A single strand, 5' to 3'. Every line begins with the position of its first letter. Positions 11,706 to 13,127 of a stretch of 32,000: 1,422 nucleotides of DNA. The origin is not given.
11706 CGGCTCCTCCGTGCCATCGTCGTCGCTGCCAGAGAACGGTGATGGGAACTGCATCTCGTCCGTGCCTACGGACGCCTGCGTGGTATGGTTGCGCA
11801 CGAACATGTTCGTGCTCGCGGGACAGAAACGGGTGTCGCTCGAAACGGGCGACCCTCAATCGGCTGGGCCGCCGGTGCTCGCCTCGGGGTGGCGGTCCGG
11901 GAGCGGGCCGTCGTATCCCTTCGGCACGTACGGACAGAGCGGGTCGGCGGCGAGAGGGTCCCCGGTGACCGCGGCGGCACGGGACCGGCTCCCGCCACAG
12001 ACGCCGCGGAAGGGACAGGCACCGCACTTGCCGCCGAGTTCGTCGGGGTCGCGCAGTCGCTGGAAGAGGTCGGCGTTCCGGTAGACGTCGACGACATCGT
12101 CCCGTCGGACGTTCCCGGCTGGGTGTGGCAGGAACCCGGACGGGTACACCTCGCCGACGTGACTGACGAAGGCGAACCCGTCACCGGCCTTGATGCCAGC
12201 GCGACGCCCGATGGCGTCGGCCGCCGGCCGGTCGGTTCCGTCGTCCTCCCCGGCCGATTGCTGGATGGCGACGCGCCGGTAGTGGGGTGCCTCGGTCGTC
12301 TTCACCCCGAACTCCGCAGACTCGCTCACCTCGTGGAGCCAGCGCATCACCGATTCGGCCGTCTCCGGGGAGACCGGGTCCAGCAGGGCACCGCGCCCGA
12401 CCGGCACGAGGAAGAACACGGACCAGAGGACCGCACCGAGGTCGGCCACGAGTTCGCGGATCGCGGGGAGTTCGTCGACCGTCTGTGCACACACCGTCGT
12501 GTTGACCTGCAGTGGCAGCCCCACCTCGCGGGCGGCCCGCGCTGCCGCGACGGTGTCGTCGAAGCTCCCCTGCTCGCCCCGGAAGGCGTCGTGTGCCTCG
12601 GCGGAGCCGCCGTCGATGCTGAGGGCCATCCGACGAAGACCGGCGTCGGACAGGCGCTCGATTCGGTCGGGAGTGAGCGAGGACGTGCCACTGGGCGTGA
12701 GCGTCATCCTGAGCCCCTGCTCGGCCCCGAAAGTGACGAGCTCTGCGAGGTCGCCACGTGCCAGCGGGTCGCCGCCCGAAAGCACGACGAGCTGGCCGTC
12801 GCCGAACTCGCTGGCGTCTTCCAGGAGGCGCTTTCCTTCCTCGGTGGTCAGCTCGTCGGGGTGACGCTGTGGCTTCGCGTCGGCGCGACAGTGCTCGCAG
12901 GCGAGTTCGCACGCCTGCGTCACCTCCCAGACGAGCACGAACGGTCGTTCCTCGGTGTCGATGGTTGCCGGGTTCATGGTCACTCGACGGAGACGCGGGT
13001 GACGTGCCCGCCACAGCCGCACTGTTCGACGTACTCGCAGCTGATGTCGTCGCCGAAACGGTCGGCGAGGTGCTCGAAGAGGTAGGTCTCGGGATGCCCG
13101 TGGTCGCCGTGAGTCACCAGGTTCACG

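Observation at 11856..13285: His-rich CGCGG-terminated protein coupled to a radical-SAM/SPASM enzyme under denitrification-type control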

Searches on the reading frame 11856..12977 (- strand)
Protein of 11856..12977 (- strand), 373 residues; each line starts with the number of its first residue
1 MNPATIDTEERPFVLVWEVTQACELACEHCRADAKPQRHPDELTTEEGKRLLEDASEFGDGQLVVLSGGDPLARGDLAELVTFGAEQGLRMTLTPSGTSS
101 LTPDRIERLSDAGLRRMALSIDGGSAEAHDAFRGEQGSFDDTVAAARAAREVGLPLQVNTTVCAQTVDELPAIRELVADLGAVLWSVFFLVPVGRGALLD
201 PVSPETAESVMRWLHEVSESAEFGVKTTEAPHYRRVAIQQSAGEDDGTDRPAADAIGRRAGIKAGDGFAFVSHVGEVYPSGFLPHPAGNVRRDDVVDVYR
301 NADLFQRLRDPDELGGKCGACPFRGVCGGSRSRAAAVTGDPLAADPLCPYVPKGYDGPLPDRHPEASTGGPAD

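Call 3: search_protein_families(library=ncbifam, proteins=[window:11856-12977:-], max_evalue=0.01)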
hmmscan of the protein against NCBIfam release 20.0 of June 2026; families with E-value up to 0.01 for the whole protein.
window:11856-12977:- (373 aa): 53 families (the best 25 are shown)
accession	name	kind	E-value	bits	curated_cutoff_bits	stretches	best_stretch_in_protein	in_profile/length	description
TIGR04053.2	TIGR04053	equivalog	8.7e-149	495.7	395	1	7-352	2-366/366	TIGR04053 family radical SAM/SPASM domain-containing protein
TIGR04545.1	rSAM_ahbD_hemeb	equivalog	6.7e-100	334.8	500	1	15-352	2-339/339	heme b synthase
TIGR04055.1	rSAM_NirJ2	equivalog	9.4e-65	219.3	500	1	15-350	2-324/326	putative heme d1 biosynthesis radical SAM protein NirJ2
TIGR04347.1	pseudo_SAM_Halo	equivalog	7.7e-53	180.1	525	1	7-348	33-383/390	TIGR04347 family pseudo-SAM/SPASM protein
TIGR04546.1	rSAM_ahbC_deAc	equivalog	3e-48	164.6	650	1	10-348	37-383/390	12,18-didecarboxysiroheme deacetylase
TIGR04051.1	rSAM_NirJ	equivalog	2.8e-45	154.8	515.45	1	14-348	3-346/354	heme d1 biosynthesis radical SAM protein NirJ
TIGR04054.1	rSAM_NirJ1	equivalog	4.2e-45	154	650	1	12-348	35-380/387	putative heme d1 biosynthesis radical SAM protein NirJ1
TIGR02109.1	PQQ_syn_pqqE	equivalog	5.2e-38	130.9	381.35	2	10-182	4-174/358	pyrroloquinoline quinone biosynthesis protein PqqE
TIGR03913.1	rad_SAM_trio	equivalog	2.7e-37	128.3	591.75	2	12-195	18-197/477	GDL motif peptide-associated radical SAM/SPASM maturase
TIGR03962.1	mycofact_rSAM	equivalog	3.2e-36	125.2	265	2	11-217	10-215/339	mycofactocin radical SAM maturase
TIGR04303.1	GeoRSP_rSAM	equivalog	1.3e-31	110.3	400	2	11-170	3-157/325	GeoRSP system radical SAM/SPASM protein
TIGR04133.1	rSAM_w_lipo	hypoth_equivalog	6.9e-30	104.2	425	1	14-197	25-209/350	TIGR04133 family radical SAM/SPASM protein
NF045574.1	sacti_mat_StsB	exception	1.4e-29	103.3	625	1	16-187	99-266/466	StsB family radical SAM/SPASM domain sactipeptide maturase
NF050035.1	rSAM_WgK_link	exception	1.5e-28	99.8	650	1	10-350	6-363/367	radical SAM/SPASM peptide maturase WgkB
TIGR04103.1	rSAM_nif11_3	equivalog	1.9e-28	99.2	725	1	15-197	7-185/412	nif11-class peptide radical SAM maturase 3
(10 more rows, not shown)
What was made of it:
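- On TIGR04053 radical SAM/SPASM family: 495.7 bits (call 3).
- On AhbD heme b synthase: 334.8 bits (call 3).
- Closest known: AhbD / heme b synthase. Same: It gives a full-length match to the AhbD model TIGR04545 at E 7e-100 (call 3).
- Checked: The rSAM scores TIGR04053 at 495.7 bits (cut-off 395) (call 3).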

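Call 4: search_protein_families(library=pfam, proteins=[window:11856-12977:-], max_evalue=0.01)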
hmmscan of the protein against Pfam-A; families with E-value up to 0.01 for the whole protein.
window:11856-12977:- (373 aa): 2 families
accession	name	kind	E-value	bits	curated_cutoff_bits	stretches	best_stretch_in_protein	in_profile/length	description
PF04055.27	Radical_SAM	-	4.4e-23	82.7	29.5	1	18-175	2-164/166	Radical SAM superfamily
PF13353.11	Fer4_12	-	0.00043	21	22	1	20-82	12-75/137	4Fe-4S single cluster domain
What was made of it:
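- On TIGR04053 radical SAM/SPASM family: PF04055 at E 4e-23 (call 4).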

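Call 23: find_homologous_proteins(query=window:11856-12977:-)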
Query window:11856-12977:- (373 aa): 7622 proteins with E <= 0.001 among 8000 candidates; the best 120 are listed.
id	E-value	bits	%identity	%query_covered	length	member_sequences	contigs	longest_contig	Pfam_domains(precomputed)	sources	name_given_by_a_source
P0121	1.6e-248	842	100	100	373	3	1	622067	PF04055.28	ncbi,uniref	ncbi:TIGR04053 family radical SAM/SPASM domain-containing protein [Haloarchaeobius sp. DYHT-AS-18]|u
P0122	1.7e-217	740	87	100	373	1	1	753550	PF04055.28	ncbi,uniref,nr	ncbi:TIGR04053 family radical SAM/SPASM domain-containing protein [Haloarchaeobius amylolyticus]|uni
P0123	6.5e-185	633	78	97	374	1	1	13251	PF04055.28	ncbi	ncbi:MAG: TIGR04053 family radical SAM/SPASM domain-containing protein [Haloarculaceae archaeon]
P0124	4.2e-184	630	77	98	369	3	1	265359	PF04055.28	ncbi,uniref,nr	ncbi:TIGR04053 family radical SAM/SPASM domain-containing protein [Halostella pelagica]|uniref:TIGR0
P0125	6.7e-184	630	77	98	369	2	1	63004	PF04055.28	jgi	-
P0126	1.0e-181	622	74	97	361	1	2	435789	PF04055.28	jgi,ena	-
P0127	1.9e-181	621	77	97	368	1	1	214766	PF04055.28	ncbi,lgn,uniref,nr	ncbi:radical SAM protein, BA_1875 family [Halogranum gelatinilyticum]|uniref:Radical SAM protein, BA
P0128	2.3e-181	621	74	97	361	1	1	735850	PF04055.28,PF13353.12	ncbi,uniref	ncbi:TIGR04053 family radical SAM/SPASM domain-containing protein [Halolamina sp. C58]|uniref:TIGR04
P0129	2.5e-181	621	76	98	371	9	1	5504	PF04055.28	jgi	-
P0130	3.1e-181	621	75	97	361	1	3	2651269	PF04055.28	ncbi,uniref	ncbi:TIGR04053 family radical SAM/SPASM domain-containing protein [Halolamina salina]|uniref:TIGR040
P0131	3.6e-181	621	74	99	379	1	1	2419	PF04055.28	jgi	jgi:radical SAM protein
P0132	5.6e-181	620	75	97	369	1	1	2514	PF04055.28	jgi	jgi:radical SAM protein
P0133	8.5e-181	619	76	98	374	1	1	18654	PF04055.28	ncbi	ncbi:MAG: TIGR04053 family radical SAM/SPASM domain-containing protein [Halobacteriaceae archaeon]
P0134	2.0e-180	618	74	97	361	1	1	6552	PF04055.28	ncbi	-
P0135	2.7e-180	618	73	99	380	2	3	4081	PF04055.28,PF13353.12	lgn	-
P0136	7.3e-180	616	74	99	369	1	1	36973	PF04055.28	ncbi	ncbi:MAG: TIGR04053 family radical SAM/SPASM domain-containing protein [Haloplanus sp.]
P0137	1.2e-179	616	74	98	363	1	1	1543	PF04055.28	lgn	-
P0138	1.8e-179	615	76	97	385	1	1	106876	PF04055.28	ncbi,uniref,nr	ncbi:TIGR04053 family radical SAM/SPASM domain-containing protein [Halostella litorea]|uniref:TIGR04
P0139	2.7e-179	614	73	98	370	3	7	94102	PF04055.28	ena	-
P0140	4.2e-179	614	74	97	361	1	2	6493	PF04055.28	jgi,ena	jgi:radical SAM protein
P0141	4.3e-179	614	74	97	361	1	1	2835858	PF04055.28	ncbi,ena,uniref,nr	ncbi:TIGR04053 family radical SAM/SPASM domain-containing protein [Halolamina sediminis]|uniref:TIGR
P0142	4.6e-179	614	74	97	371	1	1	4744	PF04055.28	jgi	-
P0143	5.1e-179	613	73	100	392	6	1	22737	PF04055.28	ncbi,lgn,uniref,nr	ncbi:Fe-S oxidoreductase [Halogeometricum borinquense DSM 11551]|uniref:Fe-S oxidoreductase n=2 Tax=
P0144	9.0e-179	613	75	97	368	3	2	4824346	PF04055.28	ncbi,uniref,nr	ncbi:TIGR04053 family radical SAM/SPASM domain-containing protein [Halosimplex aquaticum]|uniref:TIG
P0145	1.3e-178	612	73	98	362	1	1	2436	PF04055.28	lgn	-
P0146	1.4e-178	612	73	97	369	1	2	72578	PF04055.28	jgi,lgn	-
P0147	2.1e-178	611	72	98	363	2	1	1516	PF04055.28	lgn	-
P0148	3.3e-178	611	75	97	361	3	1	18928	PF04055.28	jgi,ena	-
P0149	9.7e-178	609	75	97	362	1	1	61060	PF04055.28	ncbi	ncbi:MAG: TIGR04053 family radical SAM/SPASM domain-containing protein [Haloarculaceae archaeon]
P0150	1.0e-177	609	72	98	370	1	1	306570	PF04055.28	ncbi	ncbi:TIGR04053 family radical SAM/SPASM domain-containing protein [Haladaptatus sp. NG-SE-30]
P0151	1.2e-177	609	72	98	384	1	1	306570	PF04055.28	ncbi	-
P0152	1.7e-177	608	72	99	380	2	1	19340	PF04055.28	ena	-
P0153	2.0e-177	608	73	98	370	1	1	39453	PF04055.28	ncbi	ncbi:TIGR04053 family radical SAM/SPASM domain-containing protein [Haladaptatus sp. NG-WS-4]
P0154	2.3e-177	608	74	95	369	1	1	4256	PF04055.28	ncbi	ncbi:MAG: TIGR04053 family radical SAM/SPASM domain-containing protein [Halobacterium sp.]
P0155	3.9e-177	607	74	97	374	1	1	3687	PF04055.28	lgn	-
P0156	4.7e-177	607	73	100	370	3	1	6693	PF04055.28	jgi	-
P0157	4.8e-177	607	72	98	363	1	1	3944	PF04055.28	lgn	-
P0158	8.4e-177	606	75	95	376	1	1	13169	PF04055.28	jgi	-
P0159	9.4e-177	606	74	98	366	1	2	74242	PF04055.28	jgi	-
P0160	1.0e-176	606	75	97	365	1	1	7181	PF04055.28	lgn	-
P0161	1.9e-176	605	73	97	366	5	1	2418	PF04055.28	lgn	-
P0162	2.3e-176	605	72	97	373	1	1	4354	PF04055.28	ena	-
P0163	3.1e-176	604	73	100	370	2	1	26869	PF04055.28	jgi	-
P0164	3.9e-176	604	72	99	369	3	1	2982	PF04055.28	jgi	-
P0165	8.6e-176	603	72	98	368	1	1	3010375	PF04055.28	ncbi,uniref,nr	ncbi:TIGR04053 family radical SAM/SPASM domain-containing protein [Haloplanus halophilus]|uniref:TIG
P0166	8.7e-176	603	73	97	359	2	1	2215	PF04055.28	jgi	-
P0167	9.0e-176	603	75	96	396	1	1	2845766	PF04055.28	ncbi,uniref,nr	ncbi:TIGR04053 family radical SAM/SPASM domain-containing protein [Haloferax volcanii]|uniref:TIGR04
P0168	1.0e-175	603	75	95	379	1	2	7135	PF04055.28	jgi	-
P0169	1.1e-175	603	75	96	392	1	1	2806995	PF04055.28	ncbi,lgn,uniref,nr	ncbi:TIGR04053 family radical SAM/SPASM domain-containing protein [Haloferax sp. Atlit-48N]|uniref:T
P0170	1.1e-175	602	75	96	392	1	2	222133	PF04055.28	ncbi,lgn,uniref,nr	ncbi:coenzyme PQQ synthesis protein E-like protein [Haloferax volcanii DSM 14919]|uniref:Coenzyme PQ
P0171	1.2e-175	602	75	96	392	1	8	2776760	PF04055.28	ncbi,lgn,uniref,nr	ncbi:TIGR04053 family radical SAM/SPASM domain-containing protein [Haloferax volcanii]|uniref:Coenzy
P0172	1.2e-175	602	75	96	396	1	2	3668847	PF04055.28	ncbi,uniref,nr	ncbi:TIGR04053 family radical SAM/SPASM domain-containing protein [Haloferax volcanii]|uniref:TIGR04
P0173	1.2e-175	602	74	96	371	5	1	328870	PF04055.28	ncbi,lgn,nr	ncbi:coenzyme PQQ synthesis protein [Haloferax larsenii JCM 13917]|nr:radical SAM protein [Haloferax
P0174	1.4e-175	602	72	100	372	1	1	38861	PF04055.28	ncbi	ncbi:MAG: TIGR04053 family radical SAM/SPASM domain-containing protein [Haloferacaceae archaeon]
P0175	1.6e-175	602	75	96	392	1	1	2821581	PF04055.28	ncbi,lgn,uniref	ncbi:TIGR04053 family radical SAM/SPASM domain-containing protein [Haloferax volcanii]|uniref:TIGR04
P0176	1.6e-175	602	74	97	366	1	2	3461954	PF04055.28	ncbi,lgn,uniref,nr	ncbi:TIGR04053 family radical SAM/SPASM domain-containing protein [Haloplanus aerogenes]|uniref:Radi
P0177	2.1e-175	602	75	96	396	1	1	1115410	PF04055.28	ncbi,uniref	ncbi:TIGR04053 family radical SAM/SPASM domain-containing protein [Haloferax volcanii]|uniref:TIGR04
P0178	2.1e-175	602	72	98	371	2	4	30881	PF04055.28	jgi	-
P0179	2.5e-175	601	75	96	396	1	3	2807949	PF04055.28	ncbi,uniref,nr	ncbi:TIGR04053 family radical SAM/SPASM domain-containing protein [Haloferax sp. Atlit-47N]|uniref:T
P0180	2.6e-175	601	75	95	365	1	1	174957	PF04055.28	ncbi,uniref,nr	ncbi:TIGR04053 family radical SAM/SPASM domain-containing protein [Haloarchaeobius salinus]|uniref:T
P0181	2.7e-175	601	73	99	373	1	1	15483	PF04055.28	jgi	jgi:radical SAM protein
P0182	2.9e-175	601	72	97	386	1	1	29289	PF04055.28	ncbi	-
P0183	3.1e-175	601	74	97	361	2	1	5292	PF04055.28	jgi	jgi:radical SAM protein with 4Fe4S-binding SPASM domain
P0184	3.3e-175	601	75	96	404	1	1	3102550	PF04055.28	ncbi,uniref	ncbi:TIGR04053 family radical SAM/SPASM domain-containing protein [Halobellus rubicundus]|uniref:TIG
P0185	3.6e-175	601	75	96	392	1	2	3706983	PF04055.28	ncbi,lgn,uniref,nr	ncbi:TIGR04053 family radical SAM/SPASM domain-containing protein [Haloferax volcanii]|uniref:TIGR04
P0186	3.7e-175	601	73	97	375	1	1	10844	PF04055.28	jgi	jgi:radical SAM protein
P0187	3.8e-175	601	73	97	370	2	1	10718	PF04055.28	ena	-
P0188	4.6e-175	600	73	98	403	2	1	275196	PF04055.28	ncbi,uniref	ncbi:TIGR04053 family radical SAM/SPASM domain-containing protein [Halobellus sp. EA9]|uniref:TIGR04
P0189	6.4e-175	600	72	97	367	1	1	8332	PF04055.28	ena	-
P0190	7.9e-175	600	75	96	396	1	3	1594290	PF04055.28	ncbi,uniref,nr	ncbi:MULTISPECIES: TIGR04053 family radical SAM/SPASM domain-containing protein [unclassified Halofe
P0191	9.2e-175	599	74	97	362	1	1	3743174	PF04055.28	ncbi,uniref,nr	ncbi:TIGR04053 family radical SAM/SPASM domain-containing protein [Halorarius halobius]|uniref:TIGR0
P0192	9.9e-175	599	75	96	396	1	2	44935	PF04055.28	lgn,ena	-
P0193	1.0e-174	599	72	97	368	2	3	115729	PF04055.28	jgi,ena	-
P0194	1.1e-174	599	74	97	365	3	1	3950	PF04055.28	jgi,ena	jgi:radical SAM protein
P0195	1.1e-174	599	73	97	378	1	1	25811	PF04055.28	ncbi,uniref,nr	ncbi:TIGR04053 family radical SAM/SPASM domain-containing protein [Halobellus rufus]|uniref:TIGR0405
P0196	1.2e-174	599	71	97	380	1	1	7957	PF04055.28,PF13353.12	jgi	jgi:radical SAM protein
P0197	1.6e-174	599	74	97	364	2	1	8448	PF04055.28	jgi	jgi:radical SAM protein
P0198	1.7e-174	599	73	97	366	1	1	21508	PF04055.28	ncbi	ncbi:MAG: TIGR04053 family radical SAM/SPASM domain-containing protein [Haloplanus sp.]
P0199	2.1e-174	598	73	97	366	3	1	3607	PF04055.28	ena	-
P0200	2.2e-174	598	74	98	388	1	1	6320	PF04055.28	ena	-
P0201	2.3e-174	598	72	97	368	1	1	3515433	PF04055.28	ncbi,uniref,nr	ncbi:TIGR04053 family radical SAM/SPASM domain-containing protein [Haloplanus pelagicus]|uniref:TIGR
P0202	2.5e-174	598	73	97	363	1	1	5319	PF04055.28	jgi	-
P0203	2.6e-174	598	72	96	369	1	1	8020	PF04055.28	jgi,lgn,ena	-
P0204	3.3e-174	598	71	97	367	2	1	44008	PF04055.28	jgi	-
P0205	3.4e-174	598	71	100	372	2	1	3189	PF04055.28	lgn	-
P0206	4.1e-174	597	74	95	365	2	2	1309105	PF04055.28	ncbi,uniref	ncbi:TIGR04053 family radical SAM/SPASM domain-containing protein [Haloarchaeobius litoreus]|uniref:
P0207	4.7e-174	597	71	97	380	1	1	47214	PF04055.28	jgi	jgi:radical SAM protein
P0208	4.9e-174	597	72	97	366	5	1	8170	PF04055.28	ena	-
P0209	5.1e-174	597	72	97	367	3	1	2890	PF04055.28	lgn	-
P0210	5.7e-174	597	71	97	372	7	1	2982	PF04055.28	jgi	-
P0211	5.8e-174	597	73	98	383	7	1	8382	PF04055.28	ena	-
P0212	6.0e-174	597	75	95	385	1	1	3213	PF04055.28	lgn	-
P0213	6.0e-174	597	72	97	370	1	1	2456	PF04055.28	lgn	-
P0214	6.7e-174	597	73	97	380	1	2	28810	PF04055.28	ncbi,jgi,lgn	-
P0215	8.5e-174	596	74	97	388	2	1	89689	PF04055.28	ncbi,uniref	ncbi:TIGR04053 family radical SAM/SPASM domain-containing protein [Halobaculum sp. D14]|uniref:TIGR0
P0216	8.6e-174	596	75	95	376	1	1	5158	PF04055.28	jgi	-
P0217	8.7e-174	596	74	96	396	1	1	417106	PF04055.28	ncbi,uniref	ncbi:TIGR04053 family radical SAM/SPASM domain-containing protein [Haloferax volcanii]|uniref:TIGR04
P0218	8.9e-174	596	73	97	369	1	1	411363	PF04055.28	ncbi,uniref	ncbi:TIGR04053 family radical SAM/SPASM domain-containing protein [Halarchaeum sp. P4]|uniref:TIGR04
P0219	9.2e-174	596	73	97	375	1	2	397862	PF04055.28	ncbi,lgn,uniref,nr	ncbi:TIGR04053 family radical SAM/SPASM domain-containing protein [Halobellus limi]|uniref:Radical S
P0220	1.0e-173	596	74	95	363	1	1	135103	PF04055.28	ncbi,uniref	ncbi:TIGR04053 family radical SAM/SPASM domain-containing protein [Haloarchaeobius sp. HRN-SO-5]|uni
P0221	1.2e-173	596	75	97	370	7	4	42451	PF04055.28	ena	-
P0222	1.5e-173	595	74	97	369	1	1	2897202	PF04055.28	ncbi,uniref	ncbi:TIGR04053 family radical SAM/SPASM domain-containing protein [Salinirarus marinus]|uniref:TIGR0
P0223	1.6e-173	595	71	97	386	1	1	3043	PF04055.28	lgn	-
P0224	1.8e-173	595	73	97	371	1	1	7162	PF04055.28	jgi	jgi:radical SAM protein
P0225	2.5e-173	595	71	99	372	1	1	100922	PF04055.28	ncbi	ncbi:TIGR04053 family radical SAM/SPASM domain-containing protein [Halorubrum pallidum]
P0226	2.5e-173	595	74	96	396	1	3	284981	PF04055.28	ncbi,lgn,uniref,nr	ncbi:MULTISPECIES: TIGR04053 family radical SAM/SPASM domain-containing protein [unclassified Halofe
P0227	2.6e-173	595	72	97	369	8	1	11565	PF04055.28,PF13353.12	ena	-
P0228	2.8e-173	595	73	96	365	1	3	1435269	PF04055.28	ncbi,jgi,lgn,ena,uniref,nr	ncbi:radical SAM protein, BA_1875 family [Haloplanus vescus]|uniref:Radical SAM protein, BA_1875 fam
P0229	3.0e-173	594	73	97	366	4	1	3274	PF04055.28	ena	-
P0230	3.1e-173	594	74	94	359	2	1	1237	PF04055.28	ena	-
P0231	3.7e-173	594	73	97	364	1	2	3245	PF04055.28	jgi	jgi:radical SAM protein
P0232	3.8e-173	594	72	98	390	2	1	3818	PF04055.28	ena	-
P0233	3.8e-173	594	73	96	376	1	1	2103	PF04055.28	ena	-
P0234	3.9e-173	594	72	97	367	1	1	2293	PF04055.28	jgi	-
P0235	4.8e-173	594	72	97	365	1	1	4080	PF04055.28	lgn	-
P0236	5.5e-173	594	71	97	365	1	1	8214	PF04055.28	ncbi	ncbi:MAG: TIGR04053 family radical SAM/SPASM domain-containing protein [Halorhabdus sp.]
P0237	6.3e-173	593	73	97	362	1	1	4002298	PF04055.28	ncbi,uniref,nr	ncbi:radical SAM/SPASM domain-containing protein [Halorarius litoreus]|uniref:radical SAM/SPASM doma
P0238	6.4e-173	593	70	97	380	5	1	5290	PF04055.28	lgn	-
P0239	1.1e-172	593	72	98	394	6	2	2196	PF04055.28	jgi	jgi:radical SAM protein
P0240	1.1e-172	593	74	95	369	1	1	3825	PF04055.28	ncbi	-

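Call 24: find_encoding_contigs(protein=P0167, flank=10000, max_places=3)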
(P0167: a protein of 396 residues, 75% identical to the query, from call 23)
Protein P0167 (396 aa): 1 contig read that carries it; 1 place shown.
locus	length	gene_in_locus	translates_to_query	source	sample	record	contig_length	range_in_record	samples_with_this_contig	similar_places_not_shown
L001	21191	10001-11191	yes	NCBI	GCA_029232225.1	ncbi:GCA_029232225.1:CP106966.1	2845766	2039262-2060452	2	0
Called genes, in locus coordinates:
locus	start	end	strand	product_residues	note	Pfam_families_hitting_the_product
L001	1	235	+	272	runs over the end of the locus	PF25213:HVO_A0261_N (weak), PF09339:HTH_IclR, PF01022:HTH_5, PF01614:IclR_C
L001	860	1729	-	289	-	PF00316:FBPase, PF18913:FBPase_C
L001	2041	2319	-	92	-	-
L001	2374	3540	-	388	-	PF13191:AAA_16, PF13401:AAA_22 (weak)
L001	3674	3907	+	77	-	PF10006:DUF2249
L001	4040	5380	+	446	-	-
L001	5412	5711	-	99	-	PF26041:DUF8011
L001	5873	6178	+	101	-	PF07883:Cupin_2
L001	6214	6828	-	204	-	PF25979:DUF7998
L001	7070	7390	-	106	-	PF19102:DUF5789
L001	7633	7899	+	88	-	-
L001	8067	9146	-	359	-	PF00127:Copper-bind (weak), PF07731:Cu-oxidase_2, PF07732:Cu-oxidase_3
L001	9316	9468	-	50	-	PF28086:HVO_2142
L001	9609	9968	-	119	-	PF10006:DUF2249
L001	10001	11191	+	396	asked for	PF04055:Radical_SAM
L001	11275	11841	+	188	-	PF00127:Copper-bind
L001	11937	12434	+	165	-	-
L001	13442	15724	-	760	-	PF22085:NorB_cytochrome_c-like, PF00115:COX1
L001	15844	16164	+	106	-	PF26005:rSAM_target_put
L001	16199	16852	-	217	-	PF26441:DUF8121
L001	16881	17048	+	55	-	-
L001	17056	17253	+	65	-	-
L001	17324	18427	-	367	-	PF13473:Cupredoxin_1 (faint), PF00127:Copper-bind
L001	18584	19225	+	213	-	PF15915:BAT, PF04967:HTH_10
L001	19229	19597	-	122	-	PF25213:HVO_A0261_N, PF02796:HTH_7 (weak), PF13545:HTH_Crp_2 (weak), PF12802:MarR_2 (weak), PF12840:HTH_20, PF01978:TrmB, PF01022:HTH_5 (weak), PF09339:HTH_IclR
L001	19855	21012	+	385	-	PF07731:Cu-oxidase_2, PF07732:Cu-oxidase_3, PF00394:Cu-oxidase, PF07731:Cu-oxidase_2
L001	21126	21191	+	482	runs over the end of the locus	PF01964:ThiC_Rad_SAM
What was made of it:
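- On AhbD heme b synthase: P0167 occupies the HVO_2144 position between nirK and norB (call 24).
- P0167 lies between nirK and norB, exactly as HVO_2144 does (call 24).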
